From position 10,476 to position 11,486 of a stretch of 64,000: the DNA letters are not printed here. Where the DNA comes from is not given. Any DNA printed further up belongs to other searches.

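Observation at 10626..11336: KaiC-like ATPase with a degenerate P-loop immediately upstream of the subtilase/pilus block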

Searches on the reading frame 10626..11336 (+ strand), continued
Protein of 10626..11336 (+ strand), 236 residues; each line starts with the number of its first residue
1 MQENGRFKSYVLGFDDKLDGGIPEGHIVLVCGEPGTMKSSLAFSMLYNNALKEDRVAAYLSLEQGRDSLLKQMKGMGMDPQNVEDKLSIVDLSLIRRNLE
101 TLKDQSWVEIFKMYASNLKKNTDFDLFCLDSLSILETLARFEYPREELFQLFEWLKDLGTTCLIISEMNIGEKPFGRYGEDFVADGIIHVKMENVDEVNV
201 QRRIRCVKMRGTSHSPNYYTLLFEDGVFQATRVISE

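Call 34: find_encoding_contigs(protein=P0240, flank=8000, max_places=2)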
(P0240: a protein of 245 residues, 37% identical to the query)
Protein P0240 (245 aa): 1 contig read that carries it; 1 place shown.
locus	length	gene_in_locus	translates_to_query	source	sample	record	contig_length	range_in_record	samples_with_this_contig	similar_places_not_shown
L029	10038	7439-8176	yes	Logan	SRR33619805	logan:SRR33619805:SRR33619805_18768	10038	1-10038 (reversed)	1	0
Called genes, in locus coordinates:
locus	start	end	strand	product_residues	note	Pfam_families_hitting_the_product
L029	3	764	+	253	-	?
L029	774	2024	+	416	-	PF13428:TPR_14 (faint), PF00515:TPR_1 (faint), PF13176:TPR_7 (faint), PF13181:TPR_8 (faint), PF13424:TPR_12 (faint), PF13432:TPR_16 (faint), PF14559:TPR_19 (faint), PF07719:TPR_2 (weak), +2 more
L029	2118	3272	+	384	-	PF03435:Sacchrp_dh_NADP, PF16653:Sacchrp_dh_C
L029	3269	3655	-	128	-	-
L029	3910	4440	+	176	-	PF21473:OB_Ssb-like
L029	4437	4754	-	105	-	-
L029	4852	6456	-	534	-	-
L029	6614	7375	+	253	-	PF19559:DUF6081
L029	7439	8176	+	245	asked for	PF06745:ATPase, PF13481:AAA_25 (faint)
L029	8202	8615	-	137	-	-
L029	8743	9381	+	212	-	PF02568:ThiI, PF06508:QueC (faint)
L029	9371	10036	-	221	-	?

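Call 42: predict_structure(alignment_id=A1)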
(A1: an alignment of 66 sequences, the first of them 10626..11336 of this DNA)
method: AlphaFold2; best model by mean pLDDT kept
length: 236 residues; sequences in the alignment: 66
mean_pLDDT: 94.7   pTM: 0.92
mean pLDDT of the five models: 94.7, 94.5, 94.4, 94.2, 94.0
residues with pLDDT >= 90: 214; 70-90: 17; 50-70: 3; < 50: 2
segments of 3 or more residues with pLDDT < 50: none
pLDDT, mean of each block of 10 residues (from residue 1): 80 98 98 98 99 98 96 98 98 82 82 97 98 94 96 98 98 95 98 95 98 97 98 81
secondary structure, 60 per line:
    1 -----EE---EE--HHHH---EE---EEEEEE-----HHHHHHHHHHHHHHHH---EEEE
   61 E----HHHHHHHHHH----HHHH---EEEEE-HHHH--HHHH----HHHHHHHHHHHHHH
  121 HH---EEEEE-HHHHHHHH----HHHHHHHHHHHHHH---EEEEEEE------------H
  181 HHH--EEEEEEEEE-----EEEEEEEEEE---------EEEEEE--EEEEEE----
elements in order: H15-18 E27-32 H38-53 E57-61 H66-75 H80-83 E87-91 H93-96 H99-102 H107-122 E126-130 H132-139 H144-157 E161-167 H180-183 E186-194 E200-209 E219-224 E227-232

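Call 46: fold_search(model_id=the predicted structure, library=pdb)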
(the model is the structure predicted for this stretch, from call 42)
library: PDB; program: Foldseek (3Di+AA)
matches with E <= 10: 1823; with E <= 0.001: 1037
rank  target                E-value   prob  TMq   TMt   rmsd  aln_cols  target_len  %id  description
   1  2zts_A                3.0e-20  1.00  0.81  0.88   2.2       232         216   28  Crystal structure of KaiC-like protein PH0186 from hyperthermophilic archaea Pyrococcus horikoshii OT3 (released 2009-03-24)
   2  7dy1_F                9.1e-20  1.00  0.80  0.43   4.1       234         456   24  Crystal Structure of Cyanobacterial Circadian Clock Protein KaiC (released 2022-05-18)
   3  4tle_D                2.4e-19  1.00  0.80  0.86   3.7       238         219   24  Crystal structure of N-terminal C1 domain of KaiC (released 2015-07-01)
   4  5yz8_E                2.6e-19  1.00  0.84  0.90   2.4       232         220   24  Crystal Structure of N-terminal C1 domain of KaiC (released 2019-01-30)
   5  8zn6_I                2.8e-19  1.00  0.80  0.42   3.0       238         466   25  Crystal Structure of Designed Clock Protein KaiC (released 2025-04-16)
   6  4tl7_D                2.9e-19  1.00  0.82  0.86   2.7       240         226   24  Crystal structure of N-terminal C1 domain of KaiC (released 2015-07-01)
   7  8wve_B                2.9e-19  1.00  0.81  0.43   4.3       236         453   26  Crystal Structure of Cyanobacterial Circadian Clock Protein KaiC (released 2023-12-27)
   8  4tl7_A                3.3e-19  1.00  0.82  0.86   2.7       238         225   24  Crystal structure of N-terminal C1 domain of KaiC (released 2015-07-01)
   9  5yz8_A                3.5e-19  1.00  0.81  0.86   2.9       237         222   25  Crystal Structure of N-terminal C1 domain of KaiC (released 2019-01-30)
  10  9ofh_A                4.0e-19  1.00  0.81  0.42   4.0       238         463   26  Extended conformation of dusk state KaiC (released 2025-05-14)
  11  8dba_C                4.0e-19  1.00  0.80  0.39   4.0       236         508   25  Crystal structure of dodecameric KaiC (released 2023-03-22)
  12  8wv8_B                4.2e-19  1.00  0.82  0.43   4.0       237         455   24  Crystal Structure of Cyanobacterial Circadian Clock Protein KaiC (released 2023-12-27)
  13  4tld_F                4.2e-19  1.00  0.76  0.83   3.6       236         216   26  Crystal structure of N-terminal C1 domain of KaiC (released 2015-07-01)
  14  4tlc_D                4.5e-19  1.00  0.79  0.84   3.4       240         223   26  Crystal structure of N-terminal C1 domain of KaiC (released 2015-07-01)
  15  4tlb_F                4.8e-19  1.00  0.79  0.84   2.9       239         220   26  Crystal structure of N-terminal C1 domain of KaiC (released 2015-07-01)
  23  2zts_C                6.9e-19  1.00  0.81  0.85   4.1       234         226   28  Crystal structure of KaiC-like protein PH0186 from hyperthermophilic archaea Pyrococcus horikoshii OT3 (released 2009-03-24)
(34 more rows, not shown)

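Call 52: find_related_loci(query=A3, collection=metagenome_contigs, flank=8000)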
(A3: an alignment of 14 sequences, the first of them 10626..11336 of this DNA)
Query A3 (236 aa) in metagenome_contigs; peptide patterns used: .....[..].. (x = any residue, [..] = any of these).
362 stretches matched a pattern; 314 encode a relative of the query (tblastn E <= 1e-3); the best 80 are kept; 80 distinct loci.
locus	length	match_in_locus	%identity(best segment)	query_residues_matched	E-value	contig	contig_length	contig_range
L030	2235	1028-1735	64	1-236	3e-115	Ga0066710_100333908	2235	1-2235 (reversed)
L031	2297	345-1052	62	1-236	1e-114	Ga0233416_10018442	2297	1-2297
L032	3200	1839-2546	61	1-236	6e-109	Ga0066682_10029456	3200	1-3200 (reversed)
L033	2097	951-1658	61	1-236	4e-112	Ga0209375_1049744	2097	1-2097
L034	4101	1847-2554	61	1-236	2e-107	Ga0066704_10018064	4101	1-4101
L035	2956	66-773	61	1-236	4e-109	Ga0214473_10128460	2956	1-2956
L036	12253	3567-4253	62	6-234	1e-105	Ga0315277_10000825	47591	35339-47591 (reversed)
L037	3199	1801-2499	60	4-236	4e-108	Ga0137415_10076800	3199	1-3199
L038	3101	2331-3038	61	1-236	5e-108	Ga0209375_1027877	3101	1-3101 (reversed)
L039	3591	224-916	60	6-236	4e-107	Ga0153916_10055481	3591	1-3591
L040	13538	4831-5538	61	1-236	5e-105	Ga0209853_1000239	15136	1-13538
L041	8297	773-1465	61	6-236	6e-105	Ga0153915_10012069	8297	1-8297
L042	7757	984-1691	60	1-236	1e-104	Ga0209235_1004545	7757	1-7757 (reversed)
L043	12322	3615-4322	59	1-236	4e-104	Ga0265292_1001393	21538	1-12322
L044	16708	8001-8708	59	1-236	4e-104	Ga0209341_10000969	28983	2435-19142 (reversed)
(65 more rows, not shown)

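Call 55: find_encoding_contigs(protein=P0042, flank=6000, max_places=1)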
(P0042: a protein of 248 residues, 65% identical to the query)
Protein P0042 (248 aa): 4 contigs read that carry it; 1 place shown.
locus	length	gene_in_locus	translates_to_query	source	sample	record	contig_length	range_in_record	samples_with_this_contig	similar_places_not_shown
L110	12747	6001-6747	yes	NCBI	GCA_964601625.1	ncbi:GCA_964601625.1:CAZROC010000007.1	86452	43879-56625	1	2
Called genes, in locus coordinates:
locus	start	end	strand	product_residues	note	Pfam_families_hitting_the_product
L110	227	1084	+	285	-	PF01835:MG2 (faint), PF02369:Big_1 (faint), PF17789:MG4 (faint), PF20598:DUF6795 (faint), PF13620:CarboxypepD_reg (weak)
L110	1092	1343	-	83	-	-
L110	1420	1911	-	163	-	-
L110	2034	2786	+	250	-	PF03600:CitMHS, PF16980:CitMHS_2 (weak)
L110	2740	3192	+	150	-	-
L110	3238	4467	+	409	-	PF13173:AAA_14, PF13401:AAA_22 (faint), PF13479:AAA_24 (weak)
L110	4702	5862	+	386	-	PF04055:Radical_SAM, PF13353:Fer4_12 (weak)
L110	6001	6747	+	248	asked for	PF13481:AAA_25 (faint), PF06745:ATPase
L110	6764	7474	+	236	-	PF03796:DnaB_C (faint), PF06745:ATPase, PF23442:DUF7125 (weak)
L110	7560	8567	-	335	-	PF04014:MazE_antitoxin, PF01895:PhoU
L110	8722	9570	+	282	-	PF12849:PBP_like_2, PF01547:SBP_bac_1, PF13531:SBP_bac_11, PF12727:PBP_like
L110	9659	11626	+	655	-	PF00528:BPD_transp_1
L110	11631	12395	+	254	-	PF00005:ABC_tran, PF02463:SMC_N (weak), PF13304:AAA_21 (weak)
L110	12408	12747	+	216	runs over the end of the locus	PF01895:PhoU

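Call 60: search_dna_similar(query=window:10626-11336:+, collection=plasmids, mode=protein, max_evalue=1e-8, max_rows=30)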
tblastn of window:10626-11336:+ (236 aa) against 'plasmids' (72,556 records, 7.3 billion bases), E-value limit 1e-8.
Records with a match: 22; places in all: 22; records where one place covers at least 80% of the query: 22.
Best place of each record, by identity: <60% 22.
By first word of the organism name: Cereibacter 9; Rhizobium 4; Ensifer 3; Pararhizobium 1; Sinorhizobium 1; Falsirhodobacter 1; Roseateles 1; Aquisphaera 1; Thermococcus 1.
By predicted mobility (MOB-suite, as given by PLSDB): non-mobilizable 20; conjugative 2.
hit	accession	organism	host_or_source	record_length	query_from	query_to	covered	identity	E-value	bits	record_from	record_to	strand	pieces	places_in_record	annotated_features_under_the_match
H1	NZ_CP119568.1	Pararhizobium qamdonense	cell culture,soil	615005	11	225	91%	33.3%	2e-22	102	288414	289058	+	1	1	kaiC: circadian clock protein KaiC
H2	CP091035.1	Sinorhizobium sp. B11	soybean,TY,soil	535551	11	233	94%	29.7%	1e-17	88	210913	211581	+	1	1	kaiC: circadian clock protein KaiC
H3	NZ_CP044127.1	Rhizobium sp. BG4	Prosopis cineraria,pure bacterial ...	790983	11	233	94%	29.7%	6e-17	86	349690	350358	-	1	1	kaiC: circadian clock protein KaiC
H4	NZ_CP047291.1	Falsirhodobacter algicola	Grateloupia sp.,single cell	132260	11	226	92%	28.8%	5e-16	84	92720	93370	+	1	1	kaiC: circadian clock protein KaiC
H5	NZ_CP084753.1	Roseateles sp. XES5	Xenopus laevis,bacterial culture,swab ...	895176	6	234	97%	27.0%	5e-10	66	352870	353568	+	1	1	ATPase domain-containing protein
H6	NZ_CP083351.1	Ensifer adhaerens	cell culture,The sample was isolated ...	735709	8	234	96%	26.6%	3e-9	64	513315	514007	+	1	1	ATPase domain-containing protein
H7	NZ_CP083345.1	Ensifer adhaerens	cell culture,soil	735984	8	234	96%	26.6%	3e-9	64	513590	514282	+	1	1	ATPase domain-containing protein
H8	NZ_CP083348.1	Ensifer adhaerens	cell culture,soil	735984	8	234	96%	26.6%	3e-9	64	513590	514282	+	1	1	ATPase domain-containing protein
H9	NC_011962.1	Cereibacter sphaeroides KD131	-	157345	5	233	97%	26.4%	3e-14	79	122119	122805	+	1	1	kaiC: circadian clock protein KaiC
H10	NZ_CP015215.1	Cereibacter sphaeroides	Cereibacter sphaeroides 2.4.1,single ...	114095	5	233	97%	26.4%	3e-14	78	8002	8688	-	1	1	kaiC: circadian clock protein KaiC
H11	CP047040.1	Cereibacter sphaeroides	cell culture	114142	5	233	97%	26.4%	3e-14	78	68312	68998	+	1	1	kaiC: circadian clock protein KaiC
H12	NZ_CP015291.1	Cereibacter sphaeroides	Cereibacter sphaeroides 2.4.1,single ...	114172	5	233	97%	26.4%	3e-14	78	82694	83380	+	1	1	kaiC: circadian clock protein KaiC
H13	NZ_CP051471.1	Cereibacter sphaeroides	cell culture,laboratory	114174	5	233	97%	26.4%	3e-14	78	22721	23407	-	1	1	kaiC: circadian clock protein KaiC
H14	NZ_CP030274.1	Cereibacter sphaeroides 2.4.1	cell culture,laboratory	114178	5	233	97%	26.4%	3e-14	78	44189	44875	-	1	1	kaiC: circadian clock protein KaiC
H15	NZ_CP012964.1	Cereibacter sphaeroides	cell culture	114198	5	233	97%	26.4%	3e-14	78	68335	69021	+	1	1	kaiC: circadian clock protein KaiC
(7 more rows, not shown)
